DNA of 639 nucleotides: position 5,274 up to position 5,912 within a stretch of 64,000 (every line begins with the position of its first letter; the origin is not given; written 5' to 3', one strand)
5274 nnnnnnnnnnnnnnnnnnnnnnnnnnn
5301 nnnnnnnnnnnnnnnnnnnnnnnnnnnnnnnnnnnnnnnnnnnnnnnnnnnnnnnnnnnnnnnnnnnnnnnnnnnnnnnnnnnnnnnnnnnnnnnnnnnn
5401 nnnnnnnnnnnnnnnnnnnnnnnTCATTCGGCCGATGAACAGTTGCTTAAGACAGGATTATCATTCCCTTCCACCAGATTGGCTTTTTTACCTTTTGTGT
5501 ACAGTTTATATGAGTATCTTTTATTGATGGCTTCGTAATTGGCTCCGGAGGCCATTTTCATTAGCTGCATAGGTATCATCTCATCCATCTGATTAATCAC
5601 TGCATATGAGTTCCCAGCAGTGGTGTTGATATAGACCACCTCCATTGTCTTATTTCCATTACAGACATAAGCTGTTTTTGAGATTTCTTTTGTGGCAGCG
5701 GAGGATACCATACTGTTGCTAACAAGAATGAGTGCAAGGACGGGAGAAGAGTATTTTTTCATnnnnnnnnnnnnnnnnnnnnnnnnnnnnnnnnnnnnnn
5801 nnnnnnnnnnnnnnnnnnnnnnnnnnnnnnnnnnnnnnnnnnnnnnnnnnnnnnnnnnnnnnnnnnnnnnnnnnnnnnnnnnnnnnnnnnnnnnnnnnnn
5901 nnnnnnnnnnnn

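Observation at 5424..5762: PliC/MliC-like periplasmic lysozyme-inhibitor homologue carried on the island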

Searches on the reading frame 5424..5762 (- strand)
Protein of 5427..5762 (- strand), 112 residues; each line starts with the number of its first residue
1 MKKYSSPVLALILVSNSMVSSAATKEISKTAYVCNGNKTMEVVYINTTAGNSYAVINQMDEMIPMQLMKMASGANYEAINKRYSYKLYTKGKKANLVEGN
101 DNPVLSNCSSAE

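Call 3: search_protein_families(library=pfam, proteins=[window:5427-5762:-], max_evalue=10)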
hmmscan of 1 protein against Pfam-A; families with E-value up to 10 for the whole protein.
window:5427-5762:- (112 aa): 2 families
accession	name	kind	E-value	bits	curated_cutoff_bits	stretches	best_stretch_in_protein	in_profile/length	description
PF09864.15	MliC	-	3.9e-12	46.4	22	1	32-104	1-66/67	Membrane-bound lysozyme-inhibitor of c-type lysozyme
PF24574.2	Nm-ACP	-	0.062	14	27.5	1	29-91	5-68/95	ACP-like domain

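Call 4: search_protein_families(library=ncbifam, proteins=[window:5427-5762:-], max_evalue=10)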
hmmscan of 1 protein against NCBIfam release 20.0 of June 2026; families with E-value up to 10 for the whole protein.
window:5427-5762:- (112 aa): 5 families
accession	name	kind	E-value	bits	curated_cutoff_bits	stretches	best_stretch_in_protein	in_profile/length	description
NF010363.0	PRK13791.1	equivalog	4.4e-46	155.7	127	1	10-110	12-112/113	c-type lysozyme inhibitor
NF010364.0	PRK13792.1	equivalog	0.004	17.2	261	1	24-97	41-110/127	lysozyme inhibitor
NF053514.2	JUQZ_fam_ocin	equivalog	0.0078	16.5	40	1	1-100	1-68/107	BLB8/JUQZ-1 family protein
NF008562.0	PRK11508.1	equivalog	0.084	13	191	1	59-104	59-106/109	sulfurtransferase TusE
TIGR03153.1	cytochr_NrfH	equivalog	0.1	12.7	134.2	1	9-109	6-106/138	cytochrome c nitrite reductase small subunit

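Call 7: search_solved_structures(query=window:5427-5762:-, max_evalue=1, show_alignments=3)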
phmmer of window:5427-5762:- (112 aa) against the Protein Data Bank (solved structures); distinct sequences matched with E-value up to 1: 4.
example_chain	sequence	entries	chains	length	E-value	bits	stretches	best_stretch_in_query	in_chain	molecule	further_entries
3oe3_A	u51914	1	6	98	7.1e-40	138.7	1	23-111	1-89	Putative periplasmic protein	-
7dpy_A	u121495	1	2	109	0.22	15.4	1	27-96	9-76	Brucella Abortus PhiA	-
7dsg_A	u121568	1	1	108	0.23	15.3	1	27-96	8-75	Brucella Abortus PhiA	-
4mir_A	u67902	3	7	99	0.28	15.1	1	29-104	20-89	Putative uncharacterized protein | Humanlysozyme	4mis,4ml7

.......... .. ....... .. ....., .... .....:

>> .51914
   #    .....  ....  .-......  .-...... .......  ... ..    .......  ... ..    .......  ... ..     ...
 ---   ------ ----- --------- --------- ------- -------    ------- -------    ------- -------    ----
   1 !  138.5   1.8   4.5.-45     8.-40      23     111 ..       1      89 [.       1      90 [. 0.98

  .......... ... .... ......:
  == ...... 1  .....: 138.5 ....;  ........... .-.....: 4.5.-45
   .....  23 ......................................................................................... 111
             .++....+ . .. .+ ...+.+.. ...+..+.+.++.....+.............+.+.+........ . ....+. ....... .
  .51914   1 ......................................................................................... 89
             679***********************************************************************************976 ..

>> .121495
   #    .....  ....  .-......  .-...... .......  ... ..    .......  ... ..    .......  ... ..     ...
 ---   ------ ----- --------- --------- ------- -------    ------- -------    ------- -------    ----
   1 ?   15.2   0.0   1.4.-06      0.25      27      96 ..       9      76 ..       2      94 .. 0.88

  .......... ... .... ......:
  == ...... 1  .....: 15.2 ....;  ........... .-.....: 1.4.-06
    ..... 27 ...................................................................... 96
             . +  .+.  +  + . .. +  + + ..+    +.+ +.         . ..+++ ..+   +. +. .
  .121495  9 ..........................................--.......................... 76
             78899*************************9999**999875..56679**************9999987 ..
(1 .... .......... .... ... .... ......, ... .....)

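Call 32: find_homologous_proteins(query=window:5427-5762:-, max_evalue=0.00001)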
Query window:5427-5762:- (112 aa): 71 proteins with E <= 0.00001 among 73 candidates.
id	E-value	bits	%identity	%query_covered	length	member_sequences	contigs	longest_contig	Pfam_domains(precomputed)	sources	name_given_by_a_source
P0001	6.0e-63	227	99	100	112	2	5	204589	PF09864.16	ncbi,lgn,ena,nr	ncbi:TPA: c-type lysozyme inhibitor [Escherichia coli]|nr:c-type lysozyme inhibitor [Escherichia col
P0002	1.0e-62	226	99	100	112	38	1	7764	PF09864.16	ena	-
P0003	2.6e-62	225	98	100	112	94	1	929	PF09864.16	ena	-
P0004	2.6e-62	225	100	98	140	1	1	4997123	PF09864.16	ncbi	-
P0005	6.4e-61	221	99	96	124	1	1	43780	PF09864.16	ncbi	-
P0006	2.3e-59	216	100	94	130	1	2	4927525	PF09864.16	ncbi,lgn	-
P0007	4.1e-55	202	89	100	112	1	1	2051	PF09864.16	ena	-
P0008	3.9e-53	196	87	100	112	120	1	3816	PF09864.16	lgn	-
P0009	2.2e-52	193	87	100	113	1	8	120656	PF09864.16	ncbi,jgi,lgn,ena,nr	ncbi:TPA: c-type lysozyme inhibitor [Escherichia coli]|jgi:membrane-bound inhibitor of C-type lysozy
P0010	4.1e-51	189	83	100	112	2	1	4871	PF09864.16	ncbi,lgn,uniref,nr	ncbi:c-type lysozyme inhibitor [Escherichia coli]|uniref:c-type lysozyme inhibitor n=1 Tax=Escherich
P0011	1.1e-50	188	82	100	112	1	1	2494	PF09864.16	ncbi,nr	ncbi:TPA: c-type lysozyme inhibitor [Klebsiella pneumoniae]|nr:c-type lysozyme inhibitor [Klebsiella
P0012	1.1e-48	181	100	77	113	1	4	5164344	PF09864.16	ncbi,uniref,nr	ncbi:c-type lysozyme inhibitor [Escherichia coli]|uniref:c-type lysozyme inhibitor n=1 Tax=Escherich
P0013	3.5e-47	177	79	100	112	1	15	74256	PF09864.16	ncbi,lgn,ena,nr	ncbi:TPA: c-type lysozyme inhibitor [Escherichia coli]|nr:c-type lysozyme inhibitor [Escherichia col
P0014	8.1e-43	163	99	74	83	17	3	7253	PF09864.16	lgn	-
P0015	3.0e-42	161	86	81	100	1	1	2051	PF09864.16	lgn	-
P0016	1.4e-41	159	86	85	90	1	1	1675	PF09864.16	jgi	jgi:membrane-bound inhibitor of C-type lysozyme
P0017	1.4e-41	159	84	84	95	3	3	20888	PF09864.16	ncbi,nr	ncbi:MliC family protein [Escherichia coli]|nr:MliC family protein [Escherichia coli] MDA4421543.1 M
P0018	3.8e-40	154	74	84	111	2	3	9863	PF09864.16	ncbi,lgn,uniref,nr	ncbi:c-type lysozyme inhibitor [Salmonella enterica]|uniref:c-type lysozyme inhibitor n=1 Tax=Salmon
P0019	8.9e-40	153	79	73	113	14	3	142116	PF09864.16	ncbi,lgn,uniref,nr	ncbi:c-type lysozyme inhibitor [Salmonella enterica]|uniref:c-type lysozyme inhibitor n=1 Tax=Salmon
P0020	1.3e-39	152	79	73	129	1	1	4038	PF09864.16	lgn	-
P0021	2.6e-39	151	75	82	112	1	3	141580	PF09864.16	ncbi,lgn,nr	ncbi:c-type lysozyme inhibitor [Salmonella enterica]|nr:c-type lysozyme inhibitor [Salmonella enteri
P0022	3.8e-39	151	65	98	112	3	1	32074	PF09864.16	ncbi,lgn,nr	ncbi:c-type lysozyme inhibitor [Salmonella enterica]|nr:c-type lysozyme inhibitor [Salmonella enteri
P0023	1.2e-38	149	65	99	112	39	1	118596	PF09864.16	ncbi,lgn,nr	ncbi:c-type lysozyme inhibitor [Salmonella enterica]|nr:c-type lysozyme inhibitor [Salmonella enteri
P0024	7.8e-38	147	63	99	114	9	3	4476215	PF09864.16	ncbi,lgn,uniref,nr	ncbi:c-type lysozyme inhibitor [Salmonella bongori]|uniref:c-type lysozyme inhibitor n=1 Tax=Salmone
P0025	1.9e-37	145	65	96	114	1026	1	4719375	PF09864.16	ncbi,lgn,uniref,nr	ncbi:lysozyme inhibitor [Salmonella enterica subsp. salamae serovar 57:z29:z42]|uniref:c-type lysozy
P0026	1.0e-36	143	72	78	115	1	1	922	PF09864.16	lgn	-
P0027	1.5e-36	143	63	99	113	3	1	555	PF09864.16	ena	-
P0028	2.7e-36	142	62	96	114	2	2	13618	PF09864.16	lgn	-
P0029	7.5e-36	140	68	92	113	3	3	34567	PF09864.16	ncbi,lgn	ncbi:TPA: c-type lysozyme inhibitor [Salmonella enterica subsp. diarizonae serovar 61:r:z53]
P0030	2.6e-35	139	62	96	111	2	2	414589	PF09864.16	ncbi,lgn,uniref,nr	ncbi:c-type lysozyme inhibitor [Proteus vulgaris]|uniref:c-type lysozyme inhibitor n=1 Tax=Proteus T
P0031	9.2e-35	137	62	96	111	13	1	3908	PF09864.16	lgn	-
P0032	2.5e-34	135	61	96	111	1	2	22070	PF09864.16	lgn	-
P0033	4.9e-34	134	60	96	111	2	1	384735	PF09864.16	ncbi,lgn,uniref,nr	ncbi:c-type lysozyme inhibitor [Proteus columbae]|uniref:c-type lysozyme inhibitor n=1 Tax=Proteus c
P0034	5.0e-34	134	67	86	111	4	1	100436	PF09864.16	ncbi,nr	ncbi:c-type lysozyme inhibitor [Proteus sp. G2639]|nr:c-type lysozyme inhibitor [Proteus sp. G2639]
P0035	5.5e-34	134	59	96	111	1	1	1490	PF09864.16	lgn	-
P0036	1.3e-33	133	60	96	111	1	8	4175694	PF09864.16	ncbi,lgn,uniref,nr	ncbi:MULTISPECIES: c-type lysozyme inhibitor [Enterobacterales]|uniref:c-type lysozyme inhibitor n=1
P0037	1.3e-33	133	60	96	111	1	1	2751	PF09864.16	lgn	-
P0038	1.5e-33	133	59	96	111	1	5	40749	PF09864.16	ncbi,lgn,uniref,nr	ncbi:c-type lysozyme inhibitor [Proteus terrae]|uniref:c-type lysozyme inhibitor n=1 Tax=Proteus ter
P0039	1.9e-33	133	70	79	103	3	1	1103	PF09864.16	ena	-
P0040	2.5e-33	132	67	83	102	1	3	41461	PF09864.16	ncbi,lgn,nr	ncbi:lysozyme inhibitor [Salmonella enterica]|nr:lysozyme inhibitor [Salmonella enterica] EBP9842149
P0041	2.5e-33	132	62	95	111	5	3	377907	PF09864.16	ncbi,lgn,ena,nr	ncbi:MAG TPA: lysozyme inhibitor [Proteus sp.]|nr:lysozyme inhibitor [Proteus sp. (in: enterobacteri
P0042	3.9e-33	132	60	96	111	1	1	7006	PF09864.16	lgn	-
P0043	4.8e-33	131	58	96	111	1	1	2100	PF09864.16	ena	-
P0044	7.4e-33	131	58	95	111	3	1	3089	PF09864.16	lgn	-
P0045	9.2e-33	130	59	96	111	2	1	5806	PF09864.16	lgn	-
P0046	1.2e-32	130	58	96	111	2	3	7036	PF09864.16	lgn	-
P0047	1.5e-32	130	64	88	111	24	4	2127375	PF09864.16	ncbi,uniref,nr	ncbi:c-type lysozyme inhibitor [Proteus vulgaris]|uniref:c-type lysozyme inhibitor n=1 Tax=Proteus v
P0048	3.9e-32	128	60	98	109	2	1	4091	PF09864.16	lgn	-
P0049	4.6e-32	128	60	94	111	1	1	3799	PF09864.16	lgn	-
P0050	6.0e-32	128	58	96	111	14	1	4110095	PF09864.16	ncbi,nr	ncbi:c-type lysozyme inhibitor [Proteus vulgaris]|nr:c-type lysozyme inhibitor [Proteus vulgaris]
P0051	9.8e-32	127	68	80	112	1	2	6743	PF09864.16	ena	-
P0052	1.8e-31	126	70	77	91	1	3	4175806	PF09864.16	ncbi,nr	ncbi:c-type lysozyme inhibitor [Hafnia alvei]|nr:c-type lysozyme inhibitor [Proteus vulgaris] MCK978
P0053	2.6e-31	126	61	88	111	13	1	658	PF09864.16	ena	-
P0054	2.8e-31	126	59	88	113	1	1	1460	PF09864.16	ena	-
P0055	5.1e-31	125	67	79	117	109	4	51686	PF09864.16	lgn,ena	-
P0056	5.3e-31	125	55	95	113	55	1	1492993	PF09864.16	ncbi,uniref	ncbi:c-type lysozyme inhibitor [Morganella morganii]|uniref:c-type lysozyme inhibitor n=1 Tax=Morgan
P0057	1.3e-30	123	61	89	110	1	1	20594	PF09864.16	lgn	-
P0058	9.4e-29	118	59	88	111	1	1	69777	PF09864.16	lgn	-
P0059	2.2e-27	113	55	88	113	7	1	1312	PF09864.16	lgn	-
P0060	5.8e-27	112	74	67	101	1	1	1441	PF09864.16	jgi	-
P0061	5.8e-27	112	56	86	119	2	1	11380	PF09864.16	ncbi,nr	ncbi:c-type lysozyme inhibitor [Pasteurellaceae bacterium UScroc12]|nr:c-type lysozyme inhibitor [Pa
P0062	8.5e-27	111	62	75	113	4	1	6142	PF09864.16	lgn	-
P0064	1.1e-24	105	53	93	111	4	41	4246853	PF09864.16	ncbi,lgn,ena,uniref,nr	ncbi:MliC family protein [Proteus mirabilis]|uniref:MliC family protein n=1 Tax=Proteus mirabilis Ta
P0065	1.2e-23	101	77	54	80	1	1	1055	PF09864.16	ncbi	ncbi:MliC family protein, partial [Salmonella enterica]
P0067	8.3e-23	99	55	77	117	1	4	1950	PF09864.16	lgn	-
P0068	1.3e-22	98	78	54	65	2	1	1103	PF09864.16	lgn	-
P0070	3.7e-12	64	83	37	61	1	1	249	PF09864.16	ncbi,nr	ncbi:hypothetical protein MJM83_34680, partial [Salmonella enterica subsp. enterica serovar Montevid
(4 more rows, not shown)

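Call 34: predict_structure(protein=window:5427-5762:-)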
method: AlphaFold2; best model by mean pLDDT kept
length: 112 residues; sequences in the alignment: 1
mean_pLDDT: 39.1   pTM: 0.34
mean pLDDT of the five models: 39.1, 36.2, 36.2, 33.0, 31.8
residues with pLDDT >= 90: 0; 70-90: 0; 50-70: 20; < 50: 92
segments of 3 or more residues with pLDDT < 50: 1-28, 47-51, 59-112
pLDDT, mean of each block of 10 residues (from residue 1): 31 32 43 51 52 50 39 40 31 32 32 30
secondary structure, 60 per line:
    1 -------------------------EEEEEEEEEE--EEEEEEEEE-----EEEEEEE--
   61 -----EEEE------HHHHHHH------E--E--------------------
elements in order: E26-35 E38-46 E52-58 E66-69 H76-82

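Call 40: search_protein_families(library=pfam, proteins=[L006:7534-7839:+], max_evalue=0.01)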
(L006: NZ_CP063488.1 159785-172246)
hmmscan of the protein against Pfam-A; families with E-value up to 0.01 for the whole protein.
L006:7534-7839:+ (102 aa): 1 family
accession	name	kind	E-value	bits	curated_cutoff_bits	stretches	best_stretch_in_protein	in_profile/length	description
PF06069.16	PerC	-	4.6e-14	52.9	22.6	1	1-83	1-78/90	PerC transcriptional activator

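Call 42: search_protein_representatives(protein=window:5427-5762:-)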
Query: 112 residues. Proteins with E-value up to 0.001 (for the whole library): 102; up to 1e-10: 40; up to 1e-30: 1. The best 102 are listed.
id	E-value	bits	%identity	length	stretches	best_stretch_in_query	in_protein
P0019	2.8e-40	152.8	72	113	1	12-110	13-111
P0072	6.4e-26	106.8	52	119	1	6-110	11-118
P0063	3.0e-25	104.7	98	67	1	1-56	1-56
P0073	5.7e-24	100.6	53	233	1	17-109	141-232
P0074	3.7e-23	98.0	57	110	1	8-95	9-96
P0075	4.6e-21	91.3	50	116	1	16-109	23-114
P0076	1.1e-20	90.1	48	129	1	25-109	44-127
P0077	1.2e-19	86.8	45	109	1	13-110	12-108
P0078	1.4e-19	86.5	41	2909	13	27-102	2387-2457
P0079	5.5e-19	84.6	48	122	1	22-110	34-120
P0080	7.0e-19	84.3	55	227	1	26-110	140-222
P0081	3.4e-18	82.1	46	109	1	12-106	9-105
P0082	9.0e-18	80.7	43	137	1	15-110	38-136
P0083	5.6e-17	78.2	43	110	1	10-110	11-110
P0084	8.4e-16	74.4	69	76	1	56-109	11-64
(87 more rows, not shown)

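Call 45: search_solved_structures(query=A2, max_evalue=0.001)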
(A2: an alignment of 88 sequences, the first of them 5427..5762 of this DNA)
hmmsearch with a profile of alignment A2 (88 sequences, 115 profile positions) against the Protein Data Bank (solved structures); distinct sequences matched with E-value up to 0.001: 7.
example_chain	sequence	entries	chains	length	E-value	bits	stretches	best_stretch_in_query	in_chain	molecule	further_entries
3oe3_A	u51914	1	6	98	5.4e-37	129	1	26-113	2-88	Putative periplasmic protein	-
3f6z_B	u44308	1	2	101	1.3e-16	63.3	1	25-101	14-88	Putative uncharacterized protein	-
7dpy_A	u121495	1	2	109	1.3e-14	56.9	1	23-114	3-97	Brucella Abortus PhiA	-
7dsg_A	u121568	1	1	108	2.1e-14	56.3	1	24-114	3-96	Brucella Abortus PhiA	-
2f09_A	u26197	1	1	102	9.8e-14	54.1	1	25-114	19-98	Hypothetical protein ydhA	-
4mir_A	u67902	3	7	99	1.4e-12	50.4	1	26-104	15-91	Putative uncharacterized protein | Humanlysozyme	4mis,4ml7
5my7_A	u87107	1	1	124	7.3e-05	25.5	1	4-68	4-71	Adhesin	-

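Call 49: predict_structure(alignment_id=A2)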
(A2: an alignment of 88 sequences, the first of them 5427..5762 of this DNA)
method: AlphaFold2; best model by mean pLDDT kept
length: 112 residues; sequences in the alignment: 88
mean_pLDDT: 87.0   pTM: 0.72
mean pLDDT of the five models: 87.0, 86.6, 85.9, 85.8, 85.6
residues with pLDDT >= 90: 76; 70-90: 12; 50-70: 21; < 50: 3
segments of 3 or more residues with pLDDT < 50: 1-3
pLDDT, mean of each block of 10 residues (from residue 1): 54 63 78 97 93 95 95 93 97 96 97 82
secondary structure, 60 per line:
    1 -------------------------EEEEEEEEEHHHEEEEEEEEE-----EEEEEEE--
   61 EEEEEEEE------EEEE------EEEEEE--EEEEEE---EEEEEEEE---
elements in order: E26-34 E38-46 E52-58 E61-68 E75-78 E85-90 E93-98 E102-109
